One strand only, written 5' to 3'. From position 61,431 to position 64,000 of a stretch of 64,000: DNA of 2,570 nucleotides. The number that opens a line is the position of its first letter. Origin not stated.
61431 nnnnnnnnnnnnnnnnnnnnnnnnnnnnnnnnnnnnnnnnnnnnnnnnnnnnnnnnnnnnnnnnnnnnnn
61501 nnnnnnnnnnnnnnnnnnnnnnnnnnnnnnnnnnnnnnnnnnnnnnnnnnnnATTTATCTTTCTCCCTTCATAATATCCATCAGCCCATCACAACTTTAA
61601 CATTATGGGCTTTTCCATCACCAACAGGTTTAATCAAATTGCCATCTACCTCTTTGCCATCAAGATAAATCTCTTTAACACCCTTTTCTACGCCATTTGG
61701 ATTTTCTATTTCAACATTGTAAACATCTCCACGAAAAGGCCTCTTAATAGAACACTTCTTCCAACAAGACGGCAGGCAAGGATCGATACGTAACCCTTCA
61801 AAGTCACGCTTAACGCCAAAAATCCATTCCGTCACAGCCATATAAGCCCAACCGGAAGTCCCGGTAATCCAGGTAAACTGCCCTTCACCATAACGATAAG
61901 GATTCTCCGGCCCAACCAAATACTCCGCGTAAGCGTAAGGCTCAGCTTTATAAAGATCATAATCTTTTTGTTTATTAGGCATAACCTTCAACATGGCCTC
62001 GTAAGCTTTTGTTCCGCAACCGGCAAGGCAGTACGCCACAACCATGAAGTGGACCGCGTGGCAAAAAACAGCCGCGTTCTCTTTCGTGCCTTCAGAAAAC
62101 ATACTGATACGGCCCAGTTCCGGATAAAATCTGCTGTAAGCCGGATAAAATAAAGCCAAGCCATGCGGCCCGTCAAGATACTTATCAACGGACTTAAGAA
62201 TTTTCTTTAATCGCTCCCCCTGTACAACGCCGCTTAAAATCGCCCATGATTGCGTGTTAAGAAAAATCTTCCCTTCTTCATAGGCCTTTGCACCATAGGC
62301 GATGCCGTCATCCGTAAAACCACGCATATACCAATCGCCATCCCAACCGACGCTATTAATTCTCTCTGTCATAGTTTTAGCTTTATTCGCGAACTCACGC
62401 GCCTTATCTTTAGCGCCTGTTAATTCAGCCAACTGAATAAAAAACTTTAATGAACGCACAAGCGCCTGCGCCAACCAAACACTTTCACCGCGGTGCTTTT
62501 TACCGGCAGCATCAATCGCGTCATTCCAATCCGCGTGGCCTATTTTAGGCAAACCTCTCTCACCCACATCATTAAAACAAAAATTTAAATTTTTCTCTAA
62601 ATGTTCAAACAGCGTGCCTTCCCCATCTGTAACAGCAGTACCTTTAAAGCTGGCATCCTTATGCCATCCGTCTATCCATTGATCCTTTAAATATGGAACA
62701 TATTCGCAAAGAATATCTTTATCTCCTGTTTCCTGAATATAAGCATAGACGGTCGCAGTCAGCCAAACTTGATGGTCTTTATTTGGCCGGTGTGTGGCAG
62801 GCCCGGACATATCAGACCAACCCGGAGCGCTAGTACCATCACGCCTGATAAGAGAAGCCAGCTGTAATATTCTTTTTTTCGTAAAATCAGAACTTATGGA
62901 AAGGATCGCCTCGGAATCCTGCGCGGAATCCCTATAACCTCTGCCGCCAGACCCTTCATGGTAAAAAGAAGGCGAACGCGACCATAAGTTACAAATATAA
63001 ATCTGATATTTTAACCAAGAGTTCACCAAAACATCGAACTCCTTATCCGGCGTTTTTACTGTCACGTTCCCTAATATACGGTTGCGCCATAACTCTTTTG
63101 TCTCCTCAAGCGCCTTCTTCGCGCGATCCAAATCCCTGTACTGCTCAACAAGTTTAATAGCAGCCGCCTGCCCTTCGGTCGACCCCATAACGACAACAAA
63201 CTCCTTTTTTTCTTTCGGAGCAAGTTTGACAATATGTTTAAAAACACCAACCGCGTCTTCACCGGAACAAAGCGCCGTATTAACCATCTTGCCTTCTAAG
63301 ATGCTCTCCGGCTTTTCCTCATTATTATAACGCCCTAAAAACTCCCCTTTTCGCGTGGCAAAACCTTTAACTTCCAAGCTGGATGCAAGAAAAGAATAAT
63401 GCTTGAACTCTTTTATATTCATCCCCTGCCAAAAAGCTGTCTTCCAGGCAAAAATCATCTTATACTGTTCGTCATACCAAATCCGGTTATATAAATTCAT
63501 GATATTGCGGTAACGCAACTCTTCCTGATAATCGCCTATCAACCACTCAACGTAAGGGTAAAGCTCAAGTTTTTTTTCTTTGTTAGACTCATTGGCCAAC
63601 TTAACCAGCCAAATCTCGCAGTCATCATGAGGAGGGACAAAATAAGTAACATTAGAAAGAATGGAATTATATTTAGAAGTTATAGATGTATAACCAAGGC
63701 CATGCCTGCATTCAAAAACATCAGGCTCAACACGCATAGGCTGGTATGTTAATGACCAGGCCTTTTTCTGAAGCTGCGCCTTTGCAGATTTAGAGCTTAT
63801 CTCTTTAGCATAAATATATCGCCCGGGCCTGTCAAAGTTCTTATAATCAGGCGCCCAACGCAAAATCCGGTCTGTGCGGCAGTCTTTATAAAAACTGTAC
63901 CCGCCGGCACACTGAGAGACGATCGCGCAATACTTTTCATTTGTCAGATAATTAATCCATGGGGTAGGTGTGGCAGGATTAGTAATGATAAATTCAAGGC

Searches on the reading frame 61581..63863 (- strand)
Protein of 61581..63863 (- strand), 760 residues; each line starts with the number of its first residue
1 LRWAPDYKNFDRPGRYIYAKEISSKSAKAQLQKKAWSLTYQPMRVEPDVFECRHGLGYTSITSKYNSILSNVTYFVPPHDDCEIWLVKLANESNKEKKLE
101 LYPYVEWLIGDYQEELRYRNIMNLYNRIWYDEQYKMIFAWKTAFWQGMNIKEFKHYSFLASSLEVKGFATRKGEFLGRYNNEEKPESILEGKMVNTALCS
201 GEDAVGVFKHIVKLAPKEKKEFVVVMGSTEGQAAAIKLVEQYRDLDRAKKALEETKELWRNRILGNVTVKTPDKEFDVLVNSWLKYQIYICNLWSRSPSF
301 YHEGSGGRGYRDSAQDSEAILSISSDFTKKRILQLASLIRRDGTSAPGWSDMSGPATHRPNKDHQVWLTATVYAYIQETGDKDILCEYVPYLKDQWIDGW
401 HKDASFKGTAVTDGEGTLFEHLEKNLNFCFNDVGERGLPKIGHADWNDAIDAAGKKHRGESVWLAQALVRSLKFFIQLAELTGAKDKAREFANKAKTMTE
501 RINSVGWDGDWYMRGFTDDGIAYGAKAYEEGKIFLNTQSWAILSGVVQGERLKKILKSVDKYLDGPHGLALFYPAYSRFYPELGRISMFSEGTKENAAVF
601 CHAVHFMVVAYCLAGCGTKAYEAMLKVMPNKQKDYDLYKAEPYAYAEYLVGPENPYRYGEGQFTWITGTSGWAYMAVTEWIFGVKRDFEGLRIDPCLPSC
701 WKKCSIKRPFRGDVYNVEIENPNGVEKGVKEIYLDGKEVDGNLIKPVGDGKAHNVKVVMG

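Call 3: search_protein_families(library=pfam, proteins=[window:61581-63863:-], max_evalue=1)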
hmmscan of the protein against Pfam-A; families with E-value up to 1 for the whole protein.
window:61581-63863:- (760 aa): 6 families
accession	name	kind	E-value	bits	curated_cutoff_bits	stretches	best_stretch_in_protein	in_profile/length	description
PF17167.11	Glyco_hydro_94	-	5.9e-107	358.4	27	1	261-683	3-420/420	Glycosyl hydrolase 94 superfamily, catalytic domain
PF06165.18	GH94_b-supersand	-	1.1e-45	156.5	23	1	2-227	37-251/251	Glycosyl hydrolase 94, supersandwich domain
PF03633.20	Glyco_hydro_65C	-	0.00081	19.5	22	1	689-726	6-42/62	Glycosyl hydrolase family 65, C-terminal domain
PF22422.2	MGH1-like_GH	-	0.0021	18.1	27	1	366-510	68-221/356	Mannosylglycerate hydrolase MGH1-like glycoside hydrolase domain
PF06202.20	GDE_C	-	0.0044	16.5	21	1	359-575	77-271/367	Amylo-alpha-1,6-glucosidase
PF17389.8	Bac_rhamnosid6H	-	0.056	13.2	24.5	1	437-504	144-211/339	Bacterial alpha-L-rhamnosidase 6 hairpin glycosidase domain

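Call 4: search_protein_families(library=ncbifam, proteins=[window:61581-63863:-], max_evalue=1)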
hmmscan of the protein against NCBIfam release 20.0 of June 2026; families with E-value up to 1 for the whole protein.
window:61581-63863:- (760 aa): 1 family
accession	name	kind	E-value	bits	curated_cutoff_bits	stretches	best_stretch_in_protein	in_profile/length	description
NF011818.0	PRK15290.1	equivalog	0.13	11.6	317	0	710-747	171-208/243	fimbrial chaperone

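Call 18: search_solved_structures(query=window:61581-63863:-, max_evalue=1e-20)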
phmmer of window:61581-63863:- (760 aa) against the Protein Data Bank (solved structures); distinct sequences matched with E-value up to 1e-20: 16.
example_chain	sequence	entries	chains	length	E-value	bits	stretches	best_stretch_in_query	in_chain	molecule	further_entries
3qde_A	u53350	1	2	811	2.9e-128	432.1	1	35-760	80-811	Cellobiose phosphorylase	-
8ho7_A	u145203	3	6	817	2.3e-127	429.2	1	35-759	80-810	Cellobiose phosphorylase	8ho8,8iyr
8ho9_A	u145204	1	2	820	7.8e-124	417.5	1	35-760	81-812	Cellobiose phosphorylase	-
8hob_A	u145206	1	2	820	1.4e-123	416.6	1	35-760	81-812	Cellobiose phosphorylase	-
1v7v_A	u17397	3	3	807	7.9e-107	361.3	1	8-760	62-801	chitobiose phosphorylase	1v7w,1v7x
8bou_A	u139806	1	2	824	5.9e-100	338.5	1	7-744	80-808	N,N'-diacetylchitobiose phosphorylase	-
8rf9_A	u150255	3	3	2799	8.1e-98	331.5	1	41-722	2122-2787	Cyclic beta 1-2 glucan synthetase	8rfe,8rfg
8rf0_A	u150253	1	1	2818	8.2e-98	331.4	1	41-722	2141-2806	Cyclic beta-(1,2)-glucan synthase NdvB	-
3s4c_A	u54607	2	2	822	3.9e-97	329.2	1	35-752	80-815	Lactose Phosphorylase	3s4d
3rrs_A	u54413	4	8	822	2.4e-96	326.6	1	35-752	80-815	Cellobiose phosphorylase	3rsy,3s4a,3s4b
2cqs_A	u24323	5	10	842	5e-94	318.9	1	35-754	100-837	Cellobiose Phosphorylase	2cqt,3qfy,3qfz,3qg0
3afj_A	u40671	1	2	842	7.9e-94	318.3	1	35-754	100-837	Cellobiose Phosphorylase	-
3act_A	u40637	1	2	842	4.9e-93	315.6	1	35-754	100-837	Cellobiose Phosphorylase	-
3acs_A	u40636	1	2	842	9.5e-93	314.7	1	35-754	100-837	Cellobiose Phosphorylase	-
4zle_A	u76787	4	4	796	4e-70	239.9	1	12-758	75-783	Putative b-glycan phosphorylase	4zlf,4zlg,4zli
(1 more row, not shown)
